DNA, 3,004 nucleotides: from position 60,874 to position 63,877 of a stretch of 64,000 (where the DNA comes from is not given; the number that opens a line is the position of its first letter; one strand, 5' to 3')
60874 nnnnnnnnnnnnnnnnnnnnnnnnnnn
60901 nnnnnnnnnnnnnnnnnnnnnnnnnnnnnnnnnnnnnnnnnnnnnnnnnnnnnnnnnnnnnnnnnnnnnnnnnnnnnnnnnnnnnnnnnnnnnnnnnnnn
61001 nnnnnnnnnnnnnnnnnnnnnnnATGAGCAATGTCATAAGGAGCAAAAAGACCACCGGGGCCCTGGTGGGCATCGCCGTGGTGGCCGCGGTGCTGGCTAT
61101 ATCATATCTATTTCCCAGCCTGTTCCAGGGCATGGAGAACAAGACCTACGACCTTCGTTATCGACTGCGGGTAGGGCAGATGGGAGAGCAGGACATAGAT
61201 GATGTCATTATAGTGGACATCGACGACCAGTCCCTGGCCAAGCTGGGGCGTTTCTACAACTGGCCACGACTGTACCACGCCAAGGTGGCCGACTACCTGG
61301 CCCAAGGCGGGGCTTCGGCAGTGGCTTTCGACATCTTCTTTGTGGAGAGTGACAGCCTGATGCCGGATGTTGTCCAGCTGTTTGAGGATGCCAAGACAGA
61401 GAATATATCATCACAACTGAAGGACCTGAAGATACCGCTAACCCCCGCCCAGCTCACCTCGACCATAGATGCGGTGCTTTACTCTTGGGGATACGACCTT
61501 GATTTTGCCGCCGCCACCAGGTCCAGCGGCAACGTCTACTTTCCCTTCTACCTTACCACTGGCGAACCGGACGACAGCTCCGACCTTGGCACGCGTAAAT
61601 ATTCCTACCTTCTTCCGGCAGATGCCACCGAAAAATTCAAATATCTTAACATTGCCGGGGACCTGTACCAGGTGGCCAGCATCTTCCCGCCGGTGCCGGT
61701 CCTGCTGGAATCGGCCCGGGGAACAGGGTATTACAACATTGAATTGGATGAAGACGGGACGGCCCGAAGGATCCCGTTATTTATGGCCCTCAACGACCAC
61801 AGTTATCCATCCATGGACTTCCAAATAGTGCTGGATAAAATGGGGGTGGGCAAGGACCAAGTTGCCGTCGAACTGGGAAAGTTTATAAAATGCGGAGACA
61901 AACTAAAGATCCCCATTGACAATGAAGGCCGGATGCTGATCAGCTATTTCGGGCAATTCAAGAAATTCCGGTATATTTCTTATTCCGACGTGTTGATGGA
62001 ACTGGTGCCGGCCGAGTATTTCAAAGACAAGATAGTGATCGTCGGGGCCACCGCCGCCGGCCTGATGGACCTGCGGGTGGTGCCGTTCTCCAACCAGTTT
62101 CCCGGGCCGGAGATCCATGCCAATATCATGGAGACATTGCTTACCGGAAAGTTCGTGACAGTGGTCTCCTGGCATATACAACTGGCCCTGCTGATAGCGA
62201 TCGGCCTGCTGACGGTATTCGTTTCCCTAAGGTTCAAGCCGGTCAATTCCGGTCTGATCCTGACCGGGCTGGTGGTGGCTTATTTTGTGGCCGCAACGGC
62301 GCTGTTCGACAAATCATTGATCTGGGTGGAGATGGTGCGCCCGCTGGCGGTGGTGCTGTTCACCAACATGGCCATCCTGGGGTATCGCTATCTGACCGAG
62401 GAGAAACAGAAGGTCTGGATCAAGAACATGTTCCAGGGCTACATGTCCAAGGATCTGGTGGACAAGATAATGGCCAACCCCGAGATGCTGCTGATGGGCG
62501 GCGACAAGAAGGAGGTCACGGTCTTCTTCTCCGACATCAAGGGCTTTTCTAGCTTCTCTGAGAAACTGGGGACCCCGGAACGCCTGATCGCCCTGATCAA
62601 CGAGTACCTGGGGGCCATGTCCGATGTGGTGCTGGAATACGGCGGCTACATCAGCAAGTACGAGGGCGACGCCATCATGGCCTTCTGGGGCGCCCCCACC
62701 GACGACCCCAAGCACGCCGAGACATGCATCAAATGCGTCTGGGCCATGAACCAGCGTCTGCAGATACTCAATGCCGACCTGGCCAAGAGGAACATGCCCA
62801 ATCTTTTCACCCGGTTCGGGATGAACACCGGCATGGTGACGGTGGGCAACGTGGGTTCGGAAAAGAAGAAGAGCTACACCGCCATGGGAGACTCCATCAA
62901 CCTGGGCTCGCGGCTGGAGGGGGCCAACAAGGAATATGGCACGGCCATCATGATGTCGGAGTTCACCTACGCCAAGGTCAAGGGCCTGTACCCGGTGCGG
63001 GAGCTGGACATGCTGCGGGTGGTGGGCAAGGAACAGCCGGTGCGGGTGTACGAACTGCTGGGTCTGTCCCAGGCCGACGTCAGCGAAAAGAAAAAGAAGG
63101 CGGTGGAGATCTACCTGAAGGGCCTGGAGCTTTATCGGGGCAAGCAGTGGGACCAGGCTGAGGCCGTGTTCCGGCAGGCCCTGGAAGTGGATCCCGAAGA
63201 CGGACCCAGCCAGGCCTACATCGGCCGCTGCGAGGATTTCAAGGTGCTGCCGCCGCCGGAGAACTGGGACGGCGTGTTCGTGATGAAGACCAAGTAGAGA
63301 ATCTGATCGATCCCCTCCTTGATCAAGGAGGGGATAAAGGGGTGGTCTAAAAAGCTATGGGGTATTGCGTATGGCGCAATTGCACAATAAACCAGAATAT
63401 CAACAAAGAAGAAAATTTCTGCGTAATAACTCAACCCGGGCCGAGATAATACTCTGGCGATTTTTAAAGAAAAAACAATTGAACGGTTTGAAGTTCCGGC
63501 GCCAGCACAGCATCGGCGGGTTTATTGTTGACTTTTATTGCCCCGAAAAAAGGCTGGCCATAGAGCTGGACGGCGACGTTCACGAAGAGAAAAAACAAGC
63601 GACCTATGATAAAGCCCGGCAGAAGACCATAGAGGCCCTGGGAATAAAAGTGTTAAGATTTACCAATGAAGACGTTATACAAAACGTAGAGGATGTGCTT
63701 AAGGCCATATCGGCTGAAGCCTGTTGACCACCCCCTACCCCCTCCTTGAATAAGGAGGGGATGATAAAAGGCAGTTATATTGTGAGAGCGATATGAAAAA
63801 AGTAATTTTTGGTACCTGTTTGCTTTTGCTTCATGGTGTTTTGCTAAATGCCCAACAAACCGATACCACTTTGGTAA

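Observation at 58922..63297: HD-GYP phosphodiesterase translationally coupled to a CHASE2-cyclase, behind a 430-nt leader with direct repeats and an 18-bp palindrome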

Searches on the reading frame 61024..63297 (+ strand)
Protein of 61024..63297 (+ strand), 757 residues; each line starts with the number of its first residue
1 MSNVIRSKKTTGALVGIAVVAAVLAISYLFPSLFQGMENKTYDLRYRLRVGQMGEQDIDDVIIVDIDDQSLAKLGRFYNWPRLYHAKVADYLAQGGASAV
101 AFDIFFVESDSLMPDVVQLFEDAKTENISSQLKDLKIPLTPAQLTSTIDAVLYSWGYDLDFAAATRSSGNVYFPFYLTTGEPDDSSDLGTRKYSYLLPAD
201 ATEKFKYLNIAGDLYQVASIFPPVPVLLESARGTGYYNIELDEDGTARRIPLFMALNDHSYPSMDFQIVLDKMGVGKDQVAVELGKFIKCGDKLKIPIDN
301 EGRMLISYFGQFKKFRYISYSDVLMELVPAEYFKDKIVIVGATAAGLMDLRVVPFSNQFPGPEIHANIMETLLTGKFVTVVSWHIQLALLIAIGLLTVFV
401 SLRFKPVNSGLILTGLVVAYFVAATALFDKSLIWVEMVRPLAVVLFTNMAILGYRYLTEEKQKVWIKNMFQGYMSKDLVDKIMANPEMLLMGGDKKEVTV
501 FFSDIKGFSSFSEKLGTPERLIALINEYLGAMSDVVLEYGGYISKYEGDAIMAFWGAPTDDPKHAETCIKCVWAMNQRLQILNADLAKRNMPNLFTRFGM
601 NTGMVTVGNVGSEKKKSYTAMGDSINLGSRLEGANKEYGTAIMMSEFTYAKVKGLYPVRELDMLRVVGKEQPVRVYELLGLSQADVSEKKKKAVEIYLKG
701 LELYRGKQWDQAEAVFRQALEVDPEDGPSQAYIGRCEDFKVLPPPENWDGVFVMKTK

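Call 4: search_protein_families(library=pfam, proteins=[window:61024-63297:+], max_evalue=0.01)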
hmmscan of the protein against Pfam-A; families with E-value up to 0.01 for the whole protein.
window:61024-63297:+ (757 aa): 4 families
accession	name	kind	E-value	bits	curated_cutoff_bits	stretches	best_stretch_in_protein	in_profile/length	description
PF05226.16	CHASE2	-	5.2e-59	200.3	26.3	1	21-397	2-255/257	CHASE2 domain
PF00211.25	Guanylate_cyc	-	5.5e-20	72.2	21.9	1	495-671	6-175/183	Adenylate and Guanylate cyclase catalytic domain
PF07719.23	TPR_2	-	0.00043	20.6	27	1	697-726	5-34/34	Tetratricopeptide repeat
PF00515.34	TPR_1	-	0.00092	19.4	27.8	1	697-726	5-34/34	Tetratricopeptide repeat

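Call 71: find_homologous_proteins(query=window:61024-63294:+, max_evalue=1e-30)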
Query window:61024-63294:+ (757 aa): 129 proteins with E <= 1e-30 among 8000 candidates; the best 120 are listed.
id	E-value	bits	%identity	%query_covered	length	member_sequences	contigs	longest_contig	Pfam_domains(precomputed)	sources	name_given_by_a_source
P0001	0.0e+0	1707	100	100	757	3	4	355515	PF05226.17,PF00211.26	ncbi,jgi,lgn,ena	jgi:adenylate cyclase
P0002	0.0e+0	1613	93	100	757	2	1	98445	PF05226.17,PF00211.26,PF07719.24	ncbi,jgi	jgi:adenylate cyclase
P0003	0.0e+0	1543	88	100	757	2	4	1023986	PF05226.17,PF00515.35,PF00211.26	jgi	jgi:adenylate cyclase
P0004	0.0e+0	1464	85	100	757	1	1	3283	PF05226.17,PF00211.26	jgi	-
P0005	0.0e+0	1445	84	100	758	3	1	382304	PF05226.17,PF00211.26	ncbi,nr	ncbi:MAG: CHASE2 domain-containing protein [Candidatus Edwardsbacteria bacterium]|nr:CHASE2 domain-c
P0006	0.0e+0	1440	82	100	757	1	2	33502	PF05226.17,PF00515.35,PF00211.26,PF07719.24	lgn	-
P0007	0.0e+0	1427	84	100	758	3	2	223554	PF05226.17,PF00211.26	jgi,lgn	jgi:adenylate cyclase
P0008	0.0e+0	1418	83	100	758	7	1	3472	PF05226.17,PF00211.26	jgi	jgi:adenylate cyclase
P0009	0.0e+0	1417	83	100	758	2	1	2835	PF05226.17,PF00211.26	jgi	-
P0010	0.0e+0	1417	81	100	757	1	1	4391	PF05226.17,PF00211.26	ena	-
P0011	0.0e+0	1414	81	100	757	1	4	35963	PF05226.17,PF00211.26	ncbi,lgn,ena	-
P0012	0.0e+0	1406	81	100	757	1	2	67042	PF05226.17,PF00211.26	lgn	-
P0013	0.0e+0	1404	81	99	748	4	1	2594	PF05226.17,PF00211.26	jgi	jgi:adenylate cyclase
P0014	0.0e+0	1397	80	100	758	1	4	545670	PF05226.17,PF00211.26,PF07719.24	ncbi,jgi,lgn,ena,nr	ncbi:MAG: CHASE2 domain-containing protein [Candidatus Edwardsbacteria bacterium]|nr:CHASE2 domain-c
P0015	0.0e+0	1383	80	100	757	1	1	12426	PF05226.17,PF00211.26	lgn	-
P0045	1.3e-237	809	48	99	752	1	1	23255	PF05226.17,PF00211.26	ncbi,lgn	ncbi:MAG: adenylate/guanylate cyclase domain-containing protein [Candidatus Edwardsbacteria bacteriu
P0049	3.7e-156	540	38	99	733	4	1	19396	PF05226.17,PF00211.26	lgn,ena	-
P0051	7.3e-124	433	36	95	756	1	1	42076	PF05226.17,PF00211.26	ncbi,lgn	-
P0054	2.5e-119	418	34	98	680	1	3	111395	PF05226.17,PF00211.26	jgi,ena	-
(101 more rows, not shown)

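Call 72: find_encoding_contigs(protein=P0045, flank=4000, max_places=1)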
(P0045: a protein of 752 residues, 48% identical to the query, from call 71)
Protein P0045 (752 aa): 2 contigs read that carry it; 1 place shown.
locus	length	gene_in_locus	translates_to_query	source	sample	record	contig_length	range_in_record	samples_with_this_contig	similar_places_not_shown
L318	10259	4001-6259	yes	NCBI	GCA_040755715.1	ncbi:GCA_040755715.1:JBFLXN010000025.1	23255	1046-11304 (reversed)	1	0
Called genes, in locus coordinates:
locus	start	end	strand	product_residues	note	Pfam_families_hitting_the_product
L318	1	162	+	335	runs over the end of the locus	-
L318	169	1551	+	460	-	PF18962:Por_Secre_tail (faint), PF13585:CHU_C (weak), PF13860:FlgD_ig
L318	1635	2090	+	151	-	-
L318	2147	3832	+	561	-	PF01590:GAF, PF13185:GAF_2, PF13492:GAF_3, PF01590:GAF, PF13185:GAF_2, PF13492:GAF_3, PF13487:HD_5, PF01966:HD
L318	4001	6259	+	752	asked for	PF05226:CHASE2, PF00211:Guanylate_cyc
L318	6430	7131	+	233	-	PF02616:SMC_ScpA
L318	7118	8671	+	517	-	PF00496:SBP_bac_5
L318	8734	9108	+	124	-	PF00072:Response_reg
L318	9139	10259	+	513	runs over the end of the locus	PF00496:SBP_bac_5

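Call 73: find_encoding_contigs(protein=P0049, flank=4000, max_places=1)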
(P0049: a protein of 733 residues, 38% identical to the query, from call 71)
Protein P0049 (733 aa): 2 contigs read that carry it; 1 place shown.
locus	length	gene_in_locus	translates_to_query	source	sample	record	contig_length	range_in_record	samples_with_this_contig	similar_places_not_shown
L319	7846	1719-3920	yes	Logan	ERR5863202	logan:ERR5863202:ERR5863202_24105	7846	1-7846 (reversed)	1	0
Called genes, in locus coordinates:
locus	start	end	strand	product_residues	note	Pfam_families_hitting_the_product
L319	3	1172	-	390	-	?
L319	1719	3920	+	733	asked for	PF05226:CHASE2, PF00211:Guanylate_cyc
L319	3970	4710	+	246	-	PF04773:FecR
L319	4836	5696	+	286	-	-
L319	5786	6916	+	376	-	PF07719:TPR_2 (faint), PF13181:TPR_8 (faint), PF13428:TPR_14 (faint), PF13432:TPR_16 (faint), PF00515:TPR_1 (faint), PF14559:TPR_19 (faint), PF00395:SLH (weak)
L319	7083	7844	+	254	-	?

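Call 74: find_encoding_contigs(protein=P0051, flank=4000, max_places=1)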
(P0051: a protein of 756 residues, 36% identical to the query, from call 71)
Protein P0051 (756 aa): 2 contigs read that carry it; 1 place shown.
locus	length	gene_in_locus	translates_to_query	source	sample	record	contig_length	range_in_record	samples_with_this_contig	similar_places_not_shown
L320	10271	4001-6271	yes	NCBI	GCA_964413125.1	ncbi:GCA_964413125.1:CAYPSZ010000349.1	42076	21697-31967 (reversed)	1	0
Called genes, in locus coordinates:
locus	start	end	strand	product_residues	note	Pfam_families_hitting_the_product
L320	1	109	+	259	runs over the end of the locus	PF14804:Jag_N, PF13083:KH_KhpA-B, PF01424:R3H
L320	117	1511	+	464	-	PF10396:TrmE_N, PF12631:MnmE_helical, PF00025:Arf (faint), PF00009:GTP_EFTU (weak), PF00350:Dynamin_N (weak), PF01926:MMR_HSR1, PF02421:FeoB_N (weak)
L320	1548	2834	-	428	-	PF01964:ThiC_Rad_SAM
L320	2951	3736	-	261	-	PF08543:Phos_pyr_kin, PF02110:HK (weak)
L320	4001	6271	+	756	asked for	PF05226:CHASE2, PF00211:Guanylate_cyc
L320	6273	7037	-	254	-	PF02698:DUF218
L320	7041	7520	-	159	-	PF02580:Tyr_Deacylase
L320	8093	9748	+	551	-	PF00496:SBP_bac_5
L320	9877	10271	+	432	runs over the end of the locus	PF19300:BPD_transp_1_N, PF00528:BPD_transp_1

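Call 75: find_encoding_contigs(protein=P0054, flank=4000, max_places=1)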
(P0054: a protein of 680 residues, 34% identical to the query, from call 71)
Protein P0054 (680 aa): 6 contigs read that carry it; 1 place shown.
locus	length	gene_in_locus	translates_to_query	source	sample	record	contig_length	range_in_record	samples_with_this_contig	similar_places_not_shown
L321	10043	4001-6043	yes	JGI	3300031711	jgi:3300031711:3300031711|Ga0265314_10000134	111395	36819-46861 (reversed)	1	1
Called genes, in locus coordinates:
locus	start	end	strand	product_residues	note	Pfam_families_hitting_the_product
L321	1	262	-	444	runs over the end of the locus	PF00202:Aminotran_3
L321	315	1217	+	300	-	PF01370:Epimerase, PF13460:NAD_binding_10 (faint), PF16363:GDP_Man_Dehyd (faint), PF08338:DUF1731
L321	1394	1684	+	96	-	PF00166:Cpn10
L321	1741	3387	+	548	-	PF00118:Cpn60_TCP1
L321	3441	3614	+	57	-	-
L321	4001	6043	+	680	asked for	PF05226:CHASE2, PF00211:Guanylate_cyc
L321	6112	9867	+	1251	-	PF13360:PQQ_2 (faint), PF17170:DUF5128 (faint), PF25021:TEN_NHL (faint), PF01436:NHL (weak), PF00041:fn3 (faint), PF13414:TPR_11 (faint), PF00515:TPR_1 (weak), PF07719:TPR_2 (weak), +8 more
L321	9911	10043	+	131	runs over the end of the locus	-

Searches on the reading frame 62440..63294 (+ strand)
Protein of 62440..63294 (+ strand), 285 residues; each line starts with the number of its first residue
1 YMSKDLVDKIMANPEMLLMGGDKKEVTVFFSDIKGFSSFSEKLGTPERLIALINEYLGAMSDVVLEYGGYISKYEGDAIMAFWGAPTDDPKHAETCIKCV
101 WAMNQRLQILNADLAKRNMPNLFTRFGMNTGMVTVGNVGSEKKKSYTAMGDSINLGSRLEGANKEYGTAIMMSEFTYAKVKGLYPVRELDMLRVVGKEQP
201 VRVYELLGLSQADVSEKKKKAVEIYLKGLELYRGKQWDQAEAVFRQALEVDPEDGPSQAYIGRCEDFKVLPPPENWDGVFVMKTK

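Call 29: search_solved_structures(query=window:62440-63294:+, max_evalue=0.001, show_alignments=4)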
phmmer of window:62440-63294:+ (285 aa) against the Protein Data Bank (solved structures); distinct sequences matched with E-value up to 0.001: 52.
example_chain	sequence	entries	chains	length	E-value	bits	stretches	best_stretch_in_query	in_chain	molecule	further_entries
3r5g_A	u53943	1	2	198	1.5e-34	122.9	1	22-207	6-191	CyaB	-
6fht_A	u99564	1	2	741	1.8e-32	116.1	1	1-210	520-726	Bacteriophytochrome,Adenylate cyclase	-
2w01_A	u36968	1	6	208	1.6e-29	106.4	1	18-210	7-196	ADENYLATE CYCLASE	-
5x4u_A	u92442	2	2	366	2.1e-21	79.8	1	25-205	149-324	Photoactivated adenylyl cyclase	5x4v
5x4t_A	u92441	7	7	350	2.2e-21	79.7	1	25-204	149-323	Photoactivated adenylyl cyclase | Family 3 adenylate cyclase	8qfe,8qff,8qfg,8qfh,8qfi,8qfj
9f1z_A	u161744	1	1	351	2.2e-21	79.7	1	25-204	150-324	Family 3 adenylate cyclase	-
4yus_A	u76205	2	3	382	2.3e-21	79.6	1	25-205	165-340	Family 3 adenylate cyclase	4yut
9f1w_A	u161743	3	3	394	2.5e-21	79.5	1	25-205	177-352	Family 3 adenylate cyclase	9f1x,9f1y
1wc0_A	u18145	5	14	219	4.3e-21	78.8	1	22-201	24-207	ADENYLATE CYCLASE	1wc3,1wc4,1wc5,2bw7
1wc1_A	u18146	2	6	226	5.2e-21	78.5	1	22-201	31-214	ADENYLATE CYCLASE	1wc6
5mbg_A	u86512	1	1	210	3.7e-19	72.4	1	25-206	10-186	Beta subunit of photoactivated adenylyl cyclase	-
5mbk_A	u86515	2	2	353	1.1e-18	70.9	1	24-206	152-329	Beta subunit of photoactivated adenylyl cyclase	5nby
5m27_A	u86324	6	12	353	1.1e-18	70.9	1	24-206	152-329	Beta subunit of photoactivated adenylyl cyclase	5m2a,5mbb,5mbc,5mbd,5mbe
5mbj_A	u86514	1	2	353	1.1e-18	70.9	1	24-206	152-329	Beta subunit of photoactivated adenylyl cyclase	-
5oyh_A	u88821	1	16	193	4.2e-18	69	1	24-199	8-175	Nucleotide cyclase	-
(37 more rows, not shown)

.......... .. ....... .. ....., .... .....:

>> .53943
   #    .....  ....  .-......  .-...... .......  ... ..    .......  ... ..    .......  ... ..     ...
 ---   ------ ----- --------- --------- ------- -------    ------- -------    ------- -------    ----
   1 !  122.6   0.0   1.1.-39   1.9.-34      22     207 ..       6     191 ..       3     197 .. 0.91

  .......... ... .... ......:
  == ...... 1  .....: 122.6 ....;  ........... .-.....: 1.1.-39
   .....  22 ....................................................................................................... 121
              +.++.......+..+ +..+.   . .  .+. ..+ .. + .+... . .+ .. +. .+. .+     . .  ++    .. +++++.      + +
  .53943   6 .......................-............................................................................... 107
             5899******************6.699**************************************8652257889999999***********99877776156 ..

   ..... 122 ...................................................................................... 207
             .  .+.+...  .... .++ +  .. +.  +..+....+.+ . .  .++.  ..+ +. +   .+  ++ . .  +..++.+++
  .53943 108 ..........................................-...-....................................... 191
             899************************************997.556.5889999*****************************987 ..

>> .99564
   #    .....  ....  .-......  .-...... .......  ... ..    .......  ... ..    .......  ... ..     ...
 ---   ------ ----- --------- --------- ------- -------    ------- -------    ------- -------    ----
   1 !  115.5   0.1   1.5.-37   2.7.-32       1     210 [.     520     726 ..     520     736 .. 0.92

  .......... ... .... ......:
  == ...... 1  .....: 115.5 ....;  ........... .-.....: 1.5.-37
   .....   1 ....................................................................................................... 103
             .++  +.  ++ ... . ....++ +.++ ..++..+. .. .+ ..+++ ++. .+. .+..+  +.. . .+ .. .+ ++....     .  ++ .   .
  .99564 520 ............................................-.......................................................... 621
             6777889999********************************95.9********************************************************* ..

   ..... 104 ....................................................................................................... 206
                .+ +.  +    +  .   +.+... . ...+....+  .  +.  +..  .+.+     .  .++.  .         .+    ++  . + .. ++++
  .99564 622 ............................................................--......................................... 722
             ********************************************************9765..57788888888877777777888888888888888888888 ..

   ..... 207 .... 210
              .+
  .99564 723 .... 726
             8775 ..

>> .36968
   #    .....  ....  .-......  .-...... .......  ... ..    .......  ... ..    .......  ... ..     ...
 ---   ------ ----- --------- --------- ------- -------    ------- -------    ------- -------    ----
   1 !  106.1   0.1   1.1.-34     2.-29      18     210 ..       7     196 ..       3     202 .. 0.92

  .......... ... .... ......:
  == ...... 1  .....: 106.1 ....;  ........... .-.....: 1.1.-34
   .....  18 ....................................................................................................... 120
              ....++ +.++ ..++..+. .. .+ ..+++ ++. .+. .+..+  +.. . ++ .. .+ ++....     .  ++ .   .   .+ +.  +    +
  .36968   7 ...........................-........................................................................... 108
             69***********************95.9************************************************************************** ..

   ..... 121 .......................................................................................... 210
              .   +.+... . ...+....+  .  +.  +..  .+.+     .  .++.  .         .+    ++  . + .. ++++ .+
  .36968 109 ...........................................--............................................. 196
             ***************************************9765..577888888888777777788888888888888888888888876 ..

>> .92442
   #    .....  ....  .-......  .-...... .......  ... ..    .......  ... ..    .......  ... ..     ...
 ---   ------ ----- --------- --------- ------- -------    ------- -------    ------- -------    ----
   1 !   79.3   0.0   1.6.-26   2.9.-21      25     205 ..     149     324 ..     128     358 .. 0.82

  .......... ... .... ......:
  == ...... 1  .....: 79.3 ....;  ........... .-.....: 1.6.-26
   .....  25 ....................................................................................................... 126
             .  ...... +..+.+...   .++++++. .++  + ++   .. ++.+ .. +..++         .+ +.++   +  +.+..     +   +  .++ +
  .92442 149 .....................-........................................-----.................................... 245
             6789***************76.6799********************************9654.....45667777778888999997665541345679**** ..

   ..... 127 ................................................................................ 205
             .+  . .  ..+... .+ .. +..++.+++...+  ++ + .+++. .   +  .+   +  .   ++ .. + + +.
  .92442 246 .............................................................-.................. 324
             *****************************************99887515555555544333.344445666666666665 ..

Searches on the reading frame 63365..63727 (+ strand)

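Call 4: search_protein_families(library=pfam, proteins=[window:63365-63727:+], max_evalue=0.01)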
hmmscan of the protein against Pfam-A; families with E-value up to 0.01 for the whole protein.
window:63365-63727:+ (120 aa): 4 families
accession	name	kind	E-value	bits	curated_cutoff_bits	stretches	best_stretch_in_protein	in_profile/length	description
PF04480.18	DUF559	-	2e-34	118.2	20.6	1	13-117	4-106/109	Protein of unknown function (DUF559)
PF18741.7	MTES_1575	-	1.8e-10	41.2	38.2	1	40-116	12-93/96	REase_MTES_1575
PF10881.14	DUF2726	-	0.00085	19.5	24.7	1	64-109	73-120/126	Protein of unknown function (DUF2726)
PF21598.3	PvuRts1I-like_N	-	0.0067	17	27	1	41-110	32-99/131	Restriction endonuclease PvuRts1 I-like, N-terminal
